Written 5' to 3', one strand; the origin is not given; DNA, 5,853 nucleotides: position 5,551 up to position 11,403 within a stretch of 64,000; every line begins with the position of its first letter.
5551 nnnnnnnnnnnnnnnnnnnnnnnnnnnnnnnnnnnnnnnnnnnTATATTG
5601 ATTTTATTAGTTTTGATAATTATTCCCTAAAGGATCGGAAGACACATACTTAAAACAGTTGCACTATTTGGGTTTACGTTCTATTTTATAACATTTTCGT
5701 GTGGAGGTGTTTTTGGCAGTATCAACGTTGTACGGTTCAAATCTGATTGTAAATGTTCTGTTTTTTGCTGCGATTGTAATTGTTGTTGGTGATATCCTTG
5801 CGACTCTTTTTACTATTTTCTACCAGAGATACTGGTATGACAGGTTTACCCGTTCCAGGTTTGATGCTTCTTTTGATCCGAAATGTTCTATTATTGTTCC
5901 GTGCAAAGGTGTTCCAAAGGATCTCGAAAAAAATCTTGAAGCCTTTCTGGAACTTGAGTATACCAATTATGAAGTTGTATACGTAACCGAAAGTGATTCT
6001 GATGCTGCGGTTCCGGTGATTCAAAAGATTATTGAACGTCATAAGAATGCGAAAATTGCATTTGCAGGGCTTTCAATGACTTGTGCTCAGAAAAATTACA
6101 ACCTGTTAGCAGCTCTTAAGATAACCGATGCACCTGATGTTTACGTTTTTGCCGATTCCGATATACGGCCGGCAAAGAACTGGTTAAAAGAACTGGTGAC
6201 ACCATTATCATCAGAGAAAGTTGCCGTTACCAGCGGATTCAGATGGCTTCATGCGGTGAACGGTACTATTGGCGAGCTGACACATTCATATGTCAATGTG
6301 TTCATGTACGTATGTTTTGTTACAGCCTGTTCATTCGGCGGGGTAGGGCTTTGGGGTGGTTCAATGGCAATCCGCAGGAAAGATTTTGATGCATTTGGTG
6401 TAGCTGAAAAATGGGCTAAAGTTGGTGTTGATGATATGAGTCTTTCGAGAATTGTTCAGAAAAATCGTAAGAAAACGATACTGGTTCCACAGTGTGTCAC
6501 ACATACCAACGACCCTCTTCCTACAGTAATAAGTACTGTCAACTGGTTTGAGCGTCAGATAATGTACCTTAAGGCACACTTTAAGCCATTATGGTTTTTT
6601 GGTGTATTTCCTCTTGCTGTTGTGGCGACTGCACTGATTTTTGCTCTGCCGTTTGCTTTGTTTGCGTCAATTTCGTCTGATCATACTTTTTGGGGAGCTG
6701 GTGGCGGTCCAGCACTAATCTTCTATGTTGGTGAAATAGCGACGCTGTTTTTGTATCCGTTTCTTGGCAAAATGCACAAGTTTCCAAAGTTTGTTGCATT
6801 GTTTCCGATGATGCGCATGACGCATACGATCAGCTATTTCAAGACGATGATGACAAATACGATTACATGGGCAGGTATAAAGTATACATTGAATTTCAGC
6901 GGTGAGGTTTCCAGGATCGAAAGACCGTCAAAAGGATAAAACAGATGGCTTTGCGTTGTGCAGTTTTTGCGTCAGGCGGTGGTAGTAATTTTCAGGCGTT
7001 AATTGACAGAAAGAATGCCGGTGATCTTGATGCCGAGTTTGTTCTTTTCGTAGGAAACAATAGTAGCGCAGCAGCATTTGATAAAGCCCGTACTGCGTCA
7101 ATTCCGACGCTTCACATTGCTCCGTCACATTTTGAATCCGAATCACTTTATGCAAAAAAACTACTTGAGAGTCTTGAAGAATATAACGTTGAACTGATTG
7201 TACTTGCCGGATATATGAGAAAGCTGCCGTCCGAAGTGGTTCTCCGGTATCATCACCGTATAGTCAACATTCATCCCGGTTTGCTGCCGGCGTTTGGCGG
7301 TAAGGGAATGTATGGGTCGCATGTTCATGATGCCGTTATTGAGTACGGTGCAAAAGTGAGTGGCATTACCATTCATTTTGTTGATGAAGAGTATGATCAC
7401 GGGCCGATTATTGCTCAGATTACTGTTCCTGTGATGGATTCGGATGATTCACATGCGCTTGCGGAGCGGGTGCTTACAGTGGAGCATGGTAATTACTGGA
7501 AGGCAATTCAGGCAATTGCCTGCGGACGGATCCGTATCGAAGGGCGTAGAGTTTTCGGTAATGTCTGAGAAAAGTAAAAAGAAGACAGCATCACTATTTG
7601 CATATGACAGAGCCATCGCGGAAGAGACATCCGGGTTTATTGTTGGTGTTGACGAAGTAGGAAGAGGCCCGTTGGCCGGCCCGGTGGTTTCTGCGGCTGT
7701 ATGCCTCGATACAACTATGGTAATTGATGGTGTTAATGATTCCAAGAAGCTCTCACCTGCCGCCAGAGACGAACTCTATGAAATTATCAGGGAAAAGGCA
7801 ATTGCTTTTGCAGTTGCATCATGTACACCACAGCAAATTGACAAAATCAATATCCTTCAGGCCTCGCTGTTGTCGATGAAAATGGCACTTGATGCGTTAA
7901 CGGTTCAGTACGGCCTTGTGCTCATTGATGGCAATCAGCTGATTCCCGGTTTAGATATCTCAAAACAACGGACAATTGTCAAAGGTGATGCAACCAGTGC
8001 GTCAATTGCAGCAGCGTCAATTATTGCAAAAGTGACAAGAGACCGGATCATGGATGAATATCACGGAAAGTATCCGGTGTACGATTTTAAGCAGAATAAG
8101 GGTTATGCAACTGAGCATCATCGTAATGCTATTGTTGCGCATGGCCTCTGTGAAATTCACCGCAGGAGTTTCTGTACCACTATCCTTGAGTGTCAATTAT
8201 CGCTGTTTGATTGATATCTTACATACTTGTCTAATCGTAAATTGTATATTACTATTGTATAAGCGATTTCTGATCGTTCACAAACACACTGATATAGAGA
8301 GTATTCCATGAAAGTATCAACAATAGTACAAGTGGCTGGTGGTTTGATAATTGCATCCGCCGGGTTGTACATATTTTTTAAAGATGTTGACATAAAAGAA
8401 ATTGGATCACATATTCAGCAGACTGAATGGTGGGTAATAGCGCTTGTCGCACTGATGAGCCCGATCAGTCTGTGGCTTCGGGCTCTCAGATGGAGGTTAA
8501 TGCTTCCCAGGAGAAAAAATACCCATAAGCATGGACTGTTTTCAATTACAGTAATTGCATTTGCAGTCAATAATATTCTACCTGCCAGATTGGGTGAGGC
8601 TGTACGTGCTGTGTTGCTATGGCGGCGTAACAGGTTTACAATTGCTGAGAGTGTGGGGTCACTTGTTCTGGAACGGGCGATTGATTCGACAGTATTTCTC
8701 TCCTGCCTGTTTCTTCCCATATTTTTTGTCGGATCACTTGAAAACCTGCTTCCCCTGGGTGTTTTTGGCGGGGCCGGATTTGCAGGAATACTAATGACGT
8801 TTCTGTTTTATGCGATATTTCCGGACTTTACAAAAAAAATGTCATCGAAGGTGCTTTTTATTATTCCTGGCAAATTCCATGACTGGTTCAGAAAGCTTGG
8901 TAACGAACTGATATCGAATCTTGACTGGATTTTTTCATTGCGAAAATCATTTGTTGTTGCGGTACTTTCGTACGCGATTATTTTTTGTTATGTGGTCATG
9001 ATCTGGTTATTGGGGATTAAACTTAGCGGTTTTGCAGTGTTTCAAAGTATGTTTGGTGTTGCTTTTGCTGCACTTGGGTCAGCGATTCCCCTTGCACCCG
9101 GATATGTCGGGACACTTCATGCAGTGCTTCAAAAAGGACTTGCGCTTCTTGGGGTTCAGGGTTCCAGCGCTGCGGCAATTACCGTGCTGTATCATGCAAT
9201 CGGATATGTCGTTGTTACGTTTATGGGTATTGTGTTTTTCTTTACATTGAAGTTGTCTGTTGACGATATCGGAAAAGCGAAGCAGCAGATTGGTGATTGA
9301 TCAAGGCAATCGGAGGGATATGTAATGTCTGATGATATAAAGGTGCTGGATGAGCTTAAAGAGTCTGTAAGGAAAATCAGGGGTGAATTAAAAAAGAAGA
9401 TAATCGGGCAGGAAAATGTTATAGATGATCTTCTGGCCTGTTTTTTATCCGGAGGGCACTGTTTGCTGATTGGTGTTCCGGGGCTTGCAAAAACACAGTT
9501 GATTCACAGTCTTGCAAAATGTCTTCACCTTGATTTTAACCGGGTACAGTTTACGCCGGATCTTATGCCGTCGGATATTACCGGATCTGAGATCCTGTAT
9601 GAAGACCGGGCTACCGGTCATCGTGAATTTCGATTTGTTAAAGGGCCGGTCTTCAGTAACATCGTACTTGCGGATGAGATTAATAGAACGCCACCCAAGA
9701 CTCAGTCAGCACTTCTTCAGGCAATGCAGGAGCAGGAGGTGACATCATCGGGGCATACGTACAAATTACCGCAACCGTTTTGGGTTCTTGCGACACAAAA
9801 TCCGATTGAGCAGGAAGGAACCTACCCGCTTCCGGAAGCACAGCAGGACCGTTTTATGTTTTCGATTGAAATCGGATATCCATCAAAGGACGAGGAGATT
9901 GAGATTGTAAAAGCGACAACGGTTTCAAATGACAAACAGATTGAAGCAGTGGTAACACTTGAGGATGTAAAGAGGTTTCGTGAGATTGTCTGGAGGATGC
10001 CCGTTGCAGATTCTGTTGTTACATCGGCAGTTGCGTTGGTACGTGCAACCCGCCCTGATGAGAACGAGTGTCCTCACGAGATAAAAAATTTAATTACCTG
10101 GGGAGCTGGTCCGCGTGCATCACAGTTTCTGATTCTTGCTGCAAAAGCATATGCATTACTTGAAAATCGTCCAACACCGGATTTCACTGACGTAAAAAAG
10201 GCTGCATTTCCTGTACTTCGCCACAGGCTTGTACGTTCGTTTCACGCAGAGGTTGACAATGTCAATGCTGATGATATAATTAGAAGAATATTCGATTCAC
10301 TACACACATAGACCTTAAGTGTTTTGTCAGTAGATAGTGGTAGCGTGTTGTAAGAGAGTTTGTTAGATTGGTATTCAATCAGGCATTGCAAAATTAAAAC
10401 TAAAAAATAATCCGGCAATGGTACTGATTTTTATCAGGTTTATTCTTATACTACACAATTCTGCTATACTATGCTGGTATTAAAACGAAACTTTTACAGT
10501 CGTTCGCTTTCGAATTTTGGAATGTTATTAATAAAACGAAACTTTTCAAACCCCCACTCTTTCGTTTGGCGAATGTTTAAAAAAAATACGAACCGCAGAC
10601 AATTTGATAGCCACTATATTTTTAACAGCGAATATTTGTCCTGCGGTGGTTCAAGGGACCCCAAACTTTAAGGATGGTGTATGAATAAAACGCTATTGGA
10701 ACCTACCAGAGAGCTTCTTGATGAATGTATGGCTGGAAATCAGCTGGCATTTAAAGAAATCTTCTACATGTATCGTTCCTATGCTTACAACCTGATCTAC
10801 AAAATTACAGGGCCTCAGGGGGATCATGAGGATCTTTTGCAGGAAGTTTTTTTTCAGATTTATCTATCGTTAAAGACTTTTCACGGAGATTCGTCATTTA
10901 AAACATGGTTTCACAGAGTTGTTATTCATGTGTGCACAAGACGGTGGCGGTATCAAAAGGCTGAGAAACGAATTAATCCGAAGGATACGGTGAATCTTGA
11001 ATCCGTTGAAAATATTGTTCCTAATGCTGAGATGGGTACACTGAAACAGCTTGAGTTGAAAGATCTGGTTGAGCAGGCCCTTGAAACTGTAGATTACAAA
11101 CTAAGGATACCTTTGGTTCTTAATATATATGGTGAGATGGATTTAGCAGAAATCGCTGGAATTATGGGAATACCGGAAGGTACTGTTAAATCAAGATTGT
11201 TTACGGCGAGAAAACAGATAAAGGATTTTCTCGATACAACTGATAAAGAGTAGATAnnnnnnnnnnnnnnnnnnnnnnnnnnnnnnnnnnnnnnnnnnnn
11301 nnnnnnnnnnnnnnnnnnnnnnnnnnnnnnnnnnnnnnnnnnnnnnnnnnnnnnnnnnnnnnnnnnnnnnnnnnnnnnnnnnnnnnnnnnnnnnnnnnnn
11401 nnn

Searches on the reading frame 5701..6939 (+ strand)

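Call 20: search_protein_families(library=pfam, proteins=[window:5701-6939:+], max_evalue=0.001)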
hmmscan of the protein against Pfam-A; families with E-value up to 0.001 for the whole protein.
window:5701-6939:+ (412 aa): 4 families
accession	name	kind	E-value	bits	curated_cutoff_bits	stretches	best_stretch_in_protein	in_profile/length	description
PF13506.12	Glyco_transf_21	-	2.9e-15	56.6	21.7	1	118-288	5-171/174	Glycosyl transferase family 21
PF13641.12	Glyco_tranf_2_3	-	4.6e-15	56.7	27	1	60-272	1-214/230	Glycosyltransferase like family 2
PF00535.33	Glycos_transf_2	-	3.7e-10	40.4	23.3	1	63-196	1-130/168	Glycosyl transferase family 2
PF13632.12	Glyco_trans_2_3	-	0.00032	21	27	1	151-327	5-179/198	Glycosyl transferase family group 2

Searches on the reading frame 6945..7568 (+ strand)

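Call 20: search_protein_families(library=pfam, proteins=[window:6945-7568:+], max_evalue=0.001)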
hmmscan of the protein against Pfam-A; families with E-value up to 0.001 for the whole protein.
window:6945-7568:+ (207 aa): 1 family
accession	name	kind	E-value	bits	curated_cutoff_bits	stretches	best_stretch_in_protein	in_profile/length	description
PF00551.24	Formyl_trans_N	-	2.6e-51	174.4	26.1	1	4-187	2-180/181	Formyl transferase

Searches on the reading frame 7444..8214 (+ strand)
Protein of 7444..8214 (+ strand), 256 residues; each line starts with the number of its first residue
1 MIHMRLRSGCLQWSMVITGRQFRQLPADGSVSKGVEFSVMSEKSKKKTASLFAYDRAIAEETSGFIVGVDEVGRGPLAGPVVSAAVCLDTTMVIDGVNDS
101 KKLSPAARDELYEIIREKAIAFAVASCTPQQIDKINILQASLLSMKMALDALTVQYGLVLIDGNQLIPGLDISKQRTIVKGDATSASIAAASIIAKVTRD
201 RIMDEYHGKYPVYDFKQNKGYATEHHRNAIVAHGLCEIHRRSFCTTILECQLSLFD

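Call 20: search_protein_families(library=pfam, proteins=[window:7444-8214:+], max_evalue=0.001)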
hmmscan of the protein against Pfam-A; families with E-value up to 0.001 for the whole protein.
window:7444-8214:+ (256 aa): 1 family
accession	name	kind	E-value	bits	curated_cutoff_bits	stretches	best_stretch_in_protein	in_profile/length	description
PF01351.25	RNase_HII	-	1.2e-40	140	25.8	1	67-246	1-199/199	Ribonuclease HII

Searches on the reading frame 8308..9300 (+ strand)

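Call 20: search_protein_families(library=pfam, proteins=[window:8308-9300:+], max_evalue=0.001)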
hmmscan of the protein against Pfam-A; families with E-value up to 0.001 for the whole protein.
window:8308-9300:+ (330 aa): 1 family
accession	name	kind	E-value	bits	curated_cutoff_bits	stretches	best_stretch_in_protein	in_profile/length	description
PF03706.18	LPG_synthase_TM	-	7.9e-43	147.5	33.4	1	11-307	3-302/302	Lysylphosphatidylglycerol synthase TM region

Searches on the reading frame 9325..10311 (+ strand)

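Call 20: search_protein_families(library=pfam, proteins=[window:9325-10311:+], max_evalue=0.001)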
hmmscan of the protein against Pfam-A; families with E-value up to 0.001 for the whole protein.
window:9325-10311:+ (328 aa): 6 families
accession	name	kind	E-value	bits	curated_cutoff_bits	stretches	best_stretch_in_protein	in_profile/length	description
PF07726.17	AAA_3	-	1.3e-62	209.9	27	1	45-179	1-131/131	ATPase family associated with various cellular activities (AAA)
PF17863.7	AAA_lid_2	-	6.8e-16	58.2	22.7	1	255-322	7-74/74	AAA lid domain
PF07728.20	AAA_5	-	6.1e-14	52.7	22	1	45-177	1-139/139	AAA domain (dynein-related subfamily)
PF20030.5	bpMoxR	-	8e-11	41.8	27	1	15-208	3-191/205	MoxR domain in the MoxR-vWA-beta-propeller ternary systems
PF00493.29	MCM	-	4.4e-05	23.2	23.3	1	44-162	58-175/224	MCM P-loop domain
PF00004.35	AAA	-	0.00032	21.6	21.2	1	46-160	1-111/131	ATPase family associated with various cellular activities (AAA)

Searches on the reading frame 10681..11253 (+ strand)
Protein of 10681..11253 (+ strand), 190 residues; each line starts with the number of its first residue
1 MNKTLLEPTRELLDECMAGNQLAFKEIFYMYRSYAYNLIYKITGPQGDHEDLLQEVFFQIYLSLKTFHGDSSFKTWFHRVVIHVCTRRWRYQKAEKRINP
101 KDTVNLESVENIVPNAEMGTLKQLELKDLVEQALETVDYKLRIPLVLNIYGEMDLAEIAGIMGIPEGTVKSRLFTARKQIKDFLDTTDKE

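Call 20: search_protein_families(library=pfam, proteins=[window:10681-11253:+], max_evalue=0.001)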
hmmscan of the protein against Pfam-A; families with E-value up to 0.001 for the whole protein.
window:10681-11253:+ (190 aa): 3 families
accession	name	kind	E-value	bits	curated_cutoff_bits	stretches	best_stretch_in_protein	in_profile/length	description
PF04542.20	Sigma70_r2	-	1.9e-13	50.5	24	1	31-93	5-69/71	Sigma-70 region 2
PF08281.18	Sigma70_r4_2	-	5.4e-11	42.4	25.7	1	129-180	3-54/54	Sigma-70, region 4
PF04545.22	Sigma70_r4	-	1.1e-06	28.4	24.1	1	140-181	8-49/50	Sigma-70, region 4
